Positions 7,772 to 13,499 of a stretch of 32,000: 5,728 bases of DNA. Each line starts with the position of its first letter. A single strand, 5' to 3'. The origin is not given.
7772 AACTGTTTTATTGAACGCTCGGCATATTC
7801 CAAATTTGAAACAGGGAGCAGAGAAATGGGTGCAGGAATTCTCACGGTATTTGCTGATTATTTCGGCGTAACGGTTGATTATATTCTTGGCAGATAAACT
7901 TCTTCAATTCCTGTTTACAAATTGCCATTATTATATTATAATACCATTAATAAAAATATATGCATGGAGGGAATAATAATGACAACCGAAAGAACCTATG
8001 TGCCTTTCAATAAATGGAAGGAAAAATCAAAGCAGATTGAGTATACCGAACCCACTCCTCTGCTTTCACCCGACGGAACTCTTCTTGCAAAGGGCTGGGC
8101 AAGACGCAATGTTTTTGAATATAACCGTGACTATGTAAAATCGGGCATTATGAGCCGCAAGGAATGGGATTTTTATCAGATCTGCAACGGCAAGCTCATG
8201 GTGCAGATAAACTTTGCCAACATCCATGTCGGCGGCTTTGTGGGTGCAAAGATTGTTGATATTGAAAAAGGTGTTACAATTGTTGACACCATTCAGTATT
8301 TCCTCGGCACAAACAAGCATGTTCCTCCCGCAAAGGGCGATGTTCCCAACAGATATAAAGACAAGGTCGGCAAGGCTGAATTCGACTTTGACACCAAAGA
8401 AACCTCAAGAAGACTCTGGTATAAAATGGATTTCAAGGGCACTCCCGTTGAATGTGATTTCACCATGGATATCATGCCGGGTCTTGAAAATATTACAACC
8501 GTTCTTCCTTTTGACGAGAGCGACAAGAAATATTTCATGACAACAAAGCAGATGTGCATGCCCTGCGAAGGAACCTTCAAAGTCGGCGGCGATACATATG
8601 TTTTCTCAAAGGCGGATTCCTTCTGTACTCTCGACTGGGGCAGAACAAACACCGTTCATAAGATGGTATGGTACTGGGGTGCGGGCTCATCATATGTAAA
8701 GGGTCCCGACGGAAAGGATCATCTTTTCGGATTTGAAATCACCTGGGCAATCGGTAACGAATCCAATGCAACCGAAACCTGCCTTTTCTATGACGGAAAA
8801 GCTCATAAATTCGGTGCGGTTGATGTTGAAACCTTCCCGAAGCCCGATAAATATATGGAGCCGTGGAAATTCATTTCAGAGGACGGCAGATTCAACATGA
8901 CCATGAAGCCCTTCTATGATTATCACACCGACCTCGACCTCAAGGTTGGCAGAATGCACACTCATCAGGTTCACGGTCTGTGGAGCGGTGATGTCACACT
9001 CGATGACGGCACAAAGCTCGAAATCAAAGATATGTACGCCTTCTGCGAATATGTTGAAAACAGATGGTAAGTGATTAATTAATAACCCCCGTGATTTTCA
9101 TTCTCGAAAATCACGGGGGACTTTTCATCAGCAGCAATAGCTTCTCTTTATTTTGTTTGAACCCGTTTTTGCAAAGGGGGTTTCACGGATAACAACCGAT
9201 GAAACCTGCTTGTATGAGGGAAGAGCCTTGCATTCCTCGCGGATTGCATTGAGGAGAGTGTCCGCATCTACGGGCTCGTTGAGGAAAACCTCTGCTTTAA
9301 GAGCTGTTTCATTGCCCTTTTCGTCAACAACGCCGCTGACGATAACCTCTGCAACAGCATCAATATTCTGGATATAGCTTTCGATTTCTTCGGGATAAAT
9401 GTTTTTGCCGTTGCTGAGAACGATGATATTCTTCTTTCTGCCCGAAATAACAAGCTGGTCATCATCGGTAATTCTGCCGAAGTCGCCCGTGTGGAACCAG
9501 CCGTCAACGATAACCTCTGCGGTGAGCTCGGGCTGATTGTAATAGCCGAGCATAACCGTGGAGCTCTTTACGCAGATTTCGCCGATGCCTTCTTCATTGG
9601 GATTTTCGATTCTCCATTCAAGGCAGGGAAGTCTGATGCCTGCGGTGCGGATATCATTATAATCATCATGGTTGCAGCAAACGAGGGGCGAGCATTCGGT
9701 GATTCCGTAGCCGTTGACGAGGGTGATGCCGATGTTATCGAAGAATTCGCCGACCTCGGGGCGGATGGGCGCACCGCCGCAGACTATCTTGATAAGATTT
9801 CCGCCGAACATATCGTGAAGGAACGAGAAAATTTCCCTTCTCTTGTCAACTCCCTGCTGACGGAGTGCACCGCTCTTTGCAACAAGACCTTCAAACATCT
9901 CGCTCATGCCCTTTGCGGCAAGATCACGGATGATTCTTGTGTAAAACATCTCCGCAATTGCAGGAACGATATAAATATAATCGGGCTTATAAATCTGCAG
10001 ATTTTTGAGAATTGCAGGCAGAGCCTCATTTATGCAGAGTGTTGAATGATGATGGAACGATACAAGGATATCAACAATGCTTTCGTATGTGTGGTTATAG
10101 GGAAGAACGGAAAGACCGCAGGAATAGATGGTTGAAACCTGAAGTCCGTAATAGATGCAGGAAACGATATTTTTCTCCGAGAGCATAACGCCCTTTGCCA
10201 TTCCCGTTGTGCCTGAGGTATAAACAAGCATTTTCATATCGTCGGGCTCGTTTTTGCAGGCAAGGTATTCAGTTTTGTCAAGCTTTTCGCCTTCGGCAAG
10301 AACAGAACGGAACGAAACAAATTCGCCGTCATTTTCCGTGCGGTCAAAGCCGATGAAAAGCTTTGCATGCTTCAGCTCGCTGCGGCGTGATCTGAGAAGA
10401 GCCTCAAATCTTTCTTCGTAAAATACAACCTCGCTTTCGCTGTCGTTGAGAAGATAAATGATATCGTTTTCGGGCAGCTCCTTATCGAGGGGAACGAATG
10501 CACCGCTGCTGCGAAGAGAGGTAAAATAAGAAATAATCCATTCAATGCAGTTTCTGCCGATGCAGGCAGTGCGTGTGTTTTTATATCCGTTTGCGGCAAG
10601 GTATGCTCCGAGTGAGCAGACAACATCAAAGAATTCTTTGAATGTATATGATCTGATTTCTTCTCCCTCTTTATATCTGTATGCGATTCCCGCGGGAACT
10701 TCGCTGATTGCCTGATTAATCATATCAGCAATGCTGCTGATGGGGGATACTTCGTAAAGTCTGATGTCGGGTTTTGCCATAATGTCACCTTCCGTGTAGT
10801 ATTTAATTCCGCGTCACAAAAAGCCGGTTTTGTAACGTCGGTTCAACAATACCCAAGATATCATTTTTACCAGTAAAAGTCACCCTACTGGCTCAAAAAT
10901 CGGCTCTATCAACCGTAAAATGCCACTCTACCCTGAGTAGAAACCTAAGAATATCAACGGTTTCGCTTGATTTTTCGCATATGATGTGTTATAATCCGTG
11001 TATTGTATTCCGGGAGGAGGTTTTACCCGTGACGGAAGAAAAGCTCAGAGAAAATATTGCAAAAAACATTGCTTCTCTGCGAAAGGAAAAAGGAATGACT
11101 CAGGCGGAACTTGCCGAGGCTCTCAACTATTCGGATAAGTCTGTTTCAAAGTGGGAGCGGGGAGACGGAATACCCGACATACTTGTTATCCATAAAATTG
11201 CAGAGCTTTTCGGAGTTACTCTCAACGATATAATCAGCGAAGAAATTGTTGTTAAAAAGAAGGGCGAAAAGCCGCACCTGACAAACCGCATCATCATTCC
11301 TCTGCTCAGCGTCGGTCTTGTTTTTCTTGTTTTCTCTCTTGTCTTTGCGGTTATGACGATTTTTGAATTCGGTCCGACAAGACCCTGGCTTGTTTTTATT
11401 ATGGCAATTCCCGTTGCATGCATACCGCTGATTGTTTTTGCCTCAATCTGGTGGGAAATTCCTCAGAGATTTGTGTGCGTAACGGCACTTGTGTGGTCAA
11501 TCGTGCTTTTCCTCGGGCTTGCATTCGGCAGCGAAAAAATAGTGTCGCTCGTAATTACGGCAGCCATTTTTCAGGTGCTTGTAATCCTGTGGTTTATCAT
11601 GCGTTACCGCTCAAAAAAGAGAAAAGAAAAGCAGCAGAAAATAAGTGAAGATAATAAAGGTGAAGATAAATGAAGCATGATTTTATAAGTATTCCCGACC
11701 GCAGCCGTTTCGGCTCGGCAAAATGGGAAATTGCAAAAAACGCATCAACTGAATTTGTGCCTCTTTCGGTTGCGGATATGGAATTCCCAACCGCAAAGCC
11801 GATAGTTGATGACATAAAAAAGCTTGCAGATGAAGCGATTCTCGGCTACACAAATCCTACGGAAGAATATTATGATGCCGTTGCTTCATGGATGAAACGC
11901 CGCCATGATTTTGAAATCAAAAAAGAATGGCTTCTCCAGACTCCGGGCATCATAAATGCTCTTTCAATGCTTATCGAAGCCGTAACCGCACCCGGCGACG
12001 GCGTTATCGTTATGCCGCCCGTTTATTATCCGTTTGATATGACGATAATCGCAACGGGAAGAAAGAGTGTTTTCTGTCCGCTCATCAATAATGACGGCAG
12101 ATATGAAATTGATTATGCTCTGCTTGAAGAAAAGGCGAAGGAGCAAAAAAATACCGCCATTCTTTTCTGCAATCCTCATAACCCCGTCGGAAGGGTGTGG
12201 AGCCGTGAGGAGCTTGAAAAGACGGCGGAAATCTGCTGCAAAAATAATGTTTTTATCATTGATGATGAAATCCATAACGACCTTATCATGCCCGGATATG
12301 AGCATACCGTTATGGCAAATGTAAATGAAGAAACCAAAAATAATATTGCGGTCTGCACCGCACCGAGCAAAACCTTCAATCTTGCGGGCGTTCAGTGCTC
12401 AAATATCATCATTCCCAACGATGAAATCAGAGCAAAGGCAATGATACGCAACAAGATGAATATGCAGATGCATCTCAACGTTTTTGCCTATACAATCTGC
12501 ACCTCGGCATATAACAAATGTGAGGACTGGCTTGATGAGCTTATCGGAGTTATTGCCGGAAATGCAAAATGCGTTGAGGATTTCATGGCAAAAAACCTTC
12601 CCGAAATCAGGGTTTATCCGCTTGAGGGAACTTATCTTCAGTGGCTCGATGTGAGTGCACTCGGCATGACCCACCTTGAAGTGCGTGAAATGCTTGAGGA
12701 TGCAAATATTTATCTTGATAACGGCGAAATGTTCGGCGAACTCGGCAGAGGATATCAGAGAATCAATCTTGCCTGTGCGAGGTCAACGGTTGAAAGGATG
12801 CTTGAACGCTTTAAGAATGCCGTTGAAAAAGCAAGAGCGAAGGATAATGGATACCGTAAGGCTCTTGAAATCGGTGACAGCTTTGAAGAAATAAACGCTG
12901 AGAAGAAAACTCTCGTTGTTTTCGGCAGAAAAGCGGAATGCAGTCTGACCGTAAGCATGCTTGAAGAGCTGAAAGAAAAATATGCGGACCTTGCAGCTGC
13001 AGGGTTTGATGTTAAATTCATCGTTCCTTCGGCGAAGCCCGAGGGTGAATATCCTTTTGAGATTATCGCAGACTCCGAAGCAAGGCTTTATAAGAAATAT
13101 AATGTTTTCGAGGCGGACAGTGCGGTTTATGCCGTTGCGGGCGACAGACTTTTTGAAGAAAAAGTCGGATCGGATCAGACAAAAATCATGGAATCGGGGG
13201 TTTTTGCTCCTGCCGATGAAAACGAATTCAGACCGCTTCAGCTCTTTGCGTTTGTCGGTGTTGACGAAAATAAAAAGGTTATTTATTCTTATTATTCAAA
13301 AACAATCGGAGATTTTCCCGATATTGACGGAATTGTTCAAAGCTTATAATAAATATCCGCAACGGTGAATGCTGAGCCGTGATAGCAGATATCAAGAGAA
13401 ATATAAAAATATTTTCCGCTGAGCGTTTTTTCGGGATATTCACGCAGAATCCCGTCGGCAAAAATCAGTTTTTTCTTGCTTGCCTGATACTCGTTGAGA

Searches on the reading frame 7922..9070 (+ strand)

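Call 65: search_protein_families(library=pfam, proteins=[window:7922-9070:+], max_evalue=0.00001)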
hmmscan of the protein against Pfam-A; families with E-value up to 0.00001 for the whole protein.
window:7922-9070:+ (382 aa): 1 family
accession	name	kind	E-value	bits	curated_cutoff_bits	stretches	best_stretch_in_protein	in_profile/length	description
PF10974.15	DUF2804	-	3.1e-91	306.5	26.9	1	38-382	1-339/339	Domain of unknown function (DUF2804)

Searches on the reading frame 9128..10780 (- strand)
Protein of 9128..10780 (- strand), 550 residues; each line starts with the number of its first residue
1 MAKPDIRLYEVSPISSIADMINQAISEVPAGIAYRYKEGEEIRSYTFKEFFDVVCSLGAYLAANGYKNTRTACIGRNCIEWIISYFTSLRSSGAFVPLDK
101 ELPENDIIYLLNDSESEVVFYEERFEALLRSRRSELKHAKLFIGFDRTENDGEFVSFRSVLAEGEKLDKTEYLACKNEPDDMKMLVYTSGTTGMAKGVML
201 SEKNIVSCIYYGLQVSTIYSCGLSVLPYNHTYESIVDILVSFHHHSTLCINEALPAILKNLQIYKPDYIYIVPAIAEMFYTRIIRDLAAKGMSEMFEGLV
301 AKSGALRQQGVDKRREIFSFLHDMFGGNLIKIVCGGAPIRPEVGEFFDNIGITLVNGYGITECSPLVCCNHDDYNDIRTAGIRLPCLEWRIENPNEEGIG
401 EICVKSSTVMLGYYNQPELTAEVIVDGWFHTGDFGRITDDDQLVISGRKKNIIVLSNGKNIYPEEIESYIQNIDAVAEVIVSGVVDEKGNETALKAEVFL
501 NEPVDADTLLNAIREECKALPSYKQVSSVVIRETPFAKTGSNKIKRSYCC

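Call 65: search_protein_families(library=pfam, proteins=[window:9128-10780:-], max_evalue=0.00001)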
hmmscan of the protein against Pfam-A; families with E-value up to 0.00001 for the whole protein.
window:9128-10780:- (550 aa): 1 family
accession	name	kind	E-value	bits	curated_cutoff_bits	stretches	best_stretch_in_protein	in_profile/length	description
PF00501.34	AMP-binding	-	9.9e-61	206.1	29.9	1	32-414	12-384/384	AMP-binding enzyme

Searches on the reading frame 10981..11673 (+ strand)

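Call 65: search_protein_families(library=pfam, proteins=[window:10981-11673:+], max_evalue=0.00001)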
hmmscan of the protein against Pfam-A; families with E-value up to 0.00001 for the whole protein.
window:10981-11673:+ (230 aa): 4 families
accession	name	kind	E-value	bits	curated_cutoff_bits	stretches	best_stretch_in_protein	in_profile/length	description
PF01381.28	HTH_3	-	6e-16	58.7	23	1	30-83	1-54/55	Helix-turn-helix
PF12844.13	HTH_19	-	2.6e-09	37.3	30.2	1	28-86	2-60/64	Helix-turn-helix domain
PF13560.12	HTH_31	-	3.2e-09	37.4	27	1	31-80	7-57/64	Helix-turn-helix domain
PF13443.12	HTH_26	-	1.7e-07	31.8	22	1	29-86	1-59/63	Cro/C1-type HTH DNA-binding domain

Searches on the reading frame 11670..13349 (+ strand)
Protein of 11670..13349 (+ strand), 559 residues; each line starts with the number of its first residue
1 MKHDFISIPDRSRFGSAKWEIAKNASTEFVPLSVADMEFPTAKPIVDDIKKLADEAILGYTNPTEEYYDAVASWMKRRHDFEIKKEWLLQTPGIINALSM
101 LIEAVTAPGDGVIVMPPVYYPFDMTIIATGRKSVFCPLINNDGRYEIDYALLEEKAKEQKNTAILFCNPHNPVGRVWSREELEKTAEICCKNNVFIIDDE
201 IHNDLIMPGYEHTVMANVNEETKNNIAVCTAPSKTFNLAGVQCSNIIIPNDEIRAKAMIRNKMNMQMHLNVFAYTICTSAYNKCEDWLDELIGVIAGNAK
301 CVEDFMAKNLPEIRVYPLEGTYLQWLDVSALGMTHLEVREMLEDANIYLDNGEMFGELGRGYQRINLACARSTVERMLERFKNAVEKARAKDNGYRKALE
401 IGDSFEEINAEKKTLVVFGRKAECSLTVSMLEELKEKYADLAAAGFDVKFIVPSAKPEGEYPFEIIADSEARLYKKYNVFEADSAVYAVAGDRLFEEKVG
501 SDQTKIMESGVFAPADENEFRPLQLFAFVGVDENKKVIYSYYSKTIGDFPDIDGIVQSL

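Call 65: search_protein_families(library=pfam, proteins=[window:11670-13349:+], max_evalue=0.00001)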
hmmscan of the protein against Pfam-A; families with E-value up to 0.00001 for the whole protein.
window:11670-13349:+ (559 aa): 1 family
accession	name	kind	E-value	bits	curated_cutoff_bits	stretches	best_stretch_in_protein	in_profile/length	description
PF00155.27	Aminotran_1_2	-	3e-36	125.8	19.7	1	29-381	3-361/361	Aminotransferase class I and II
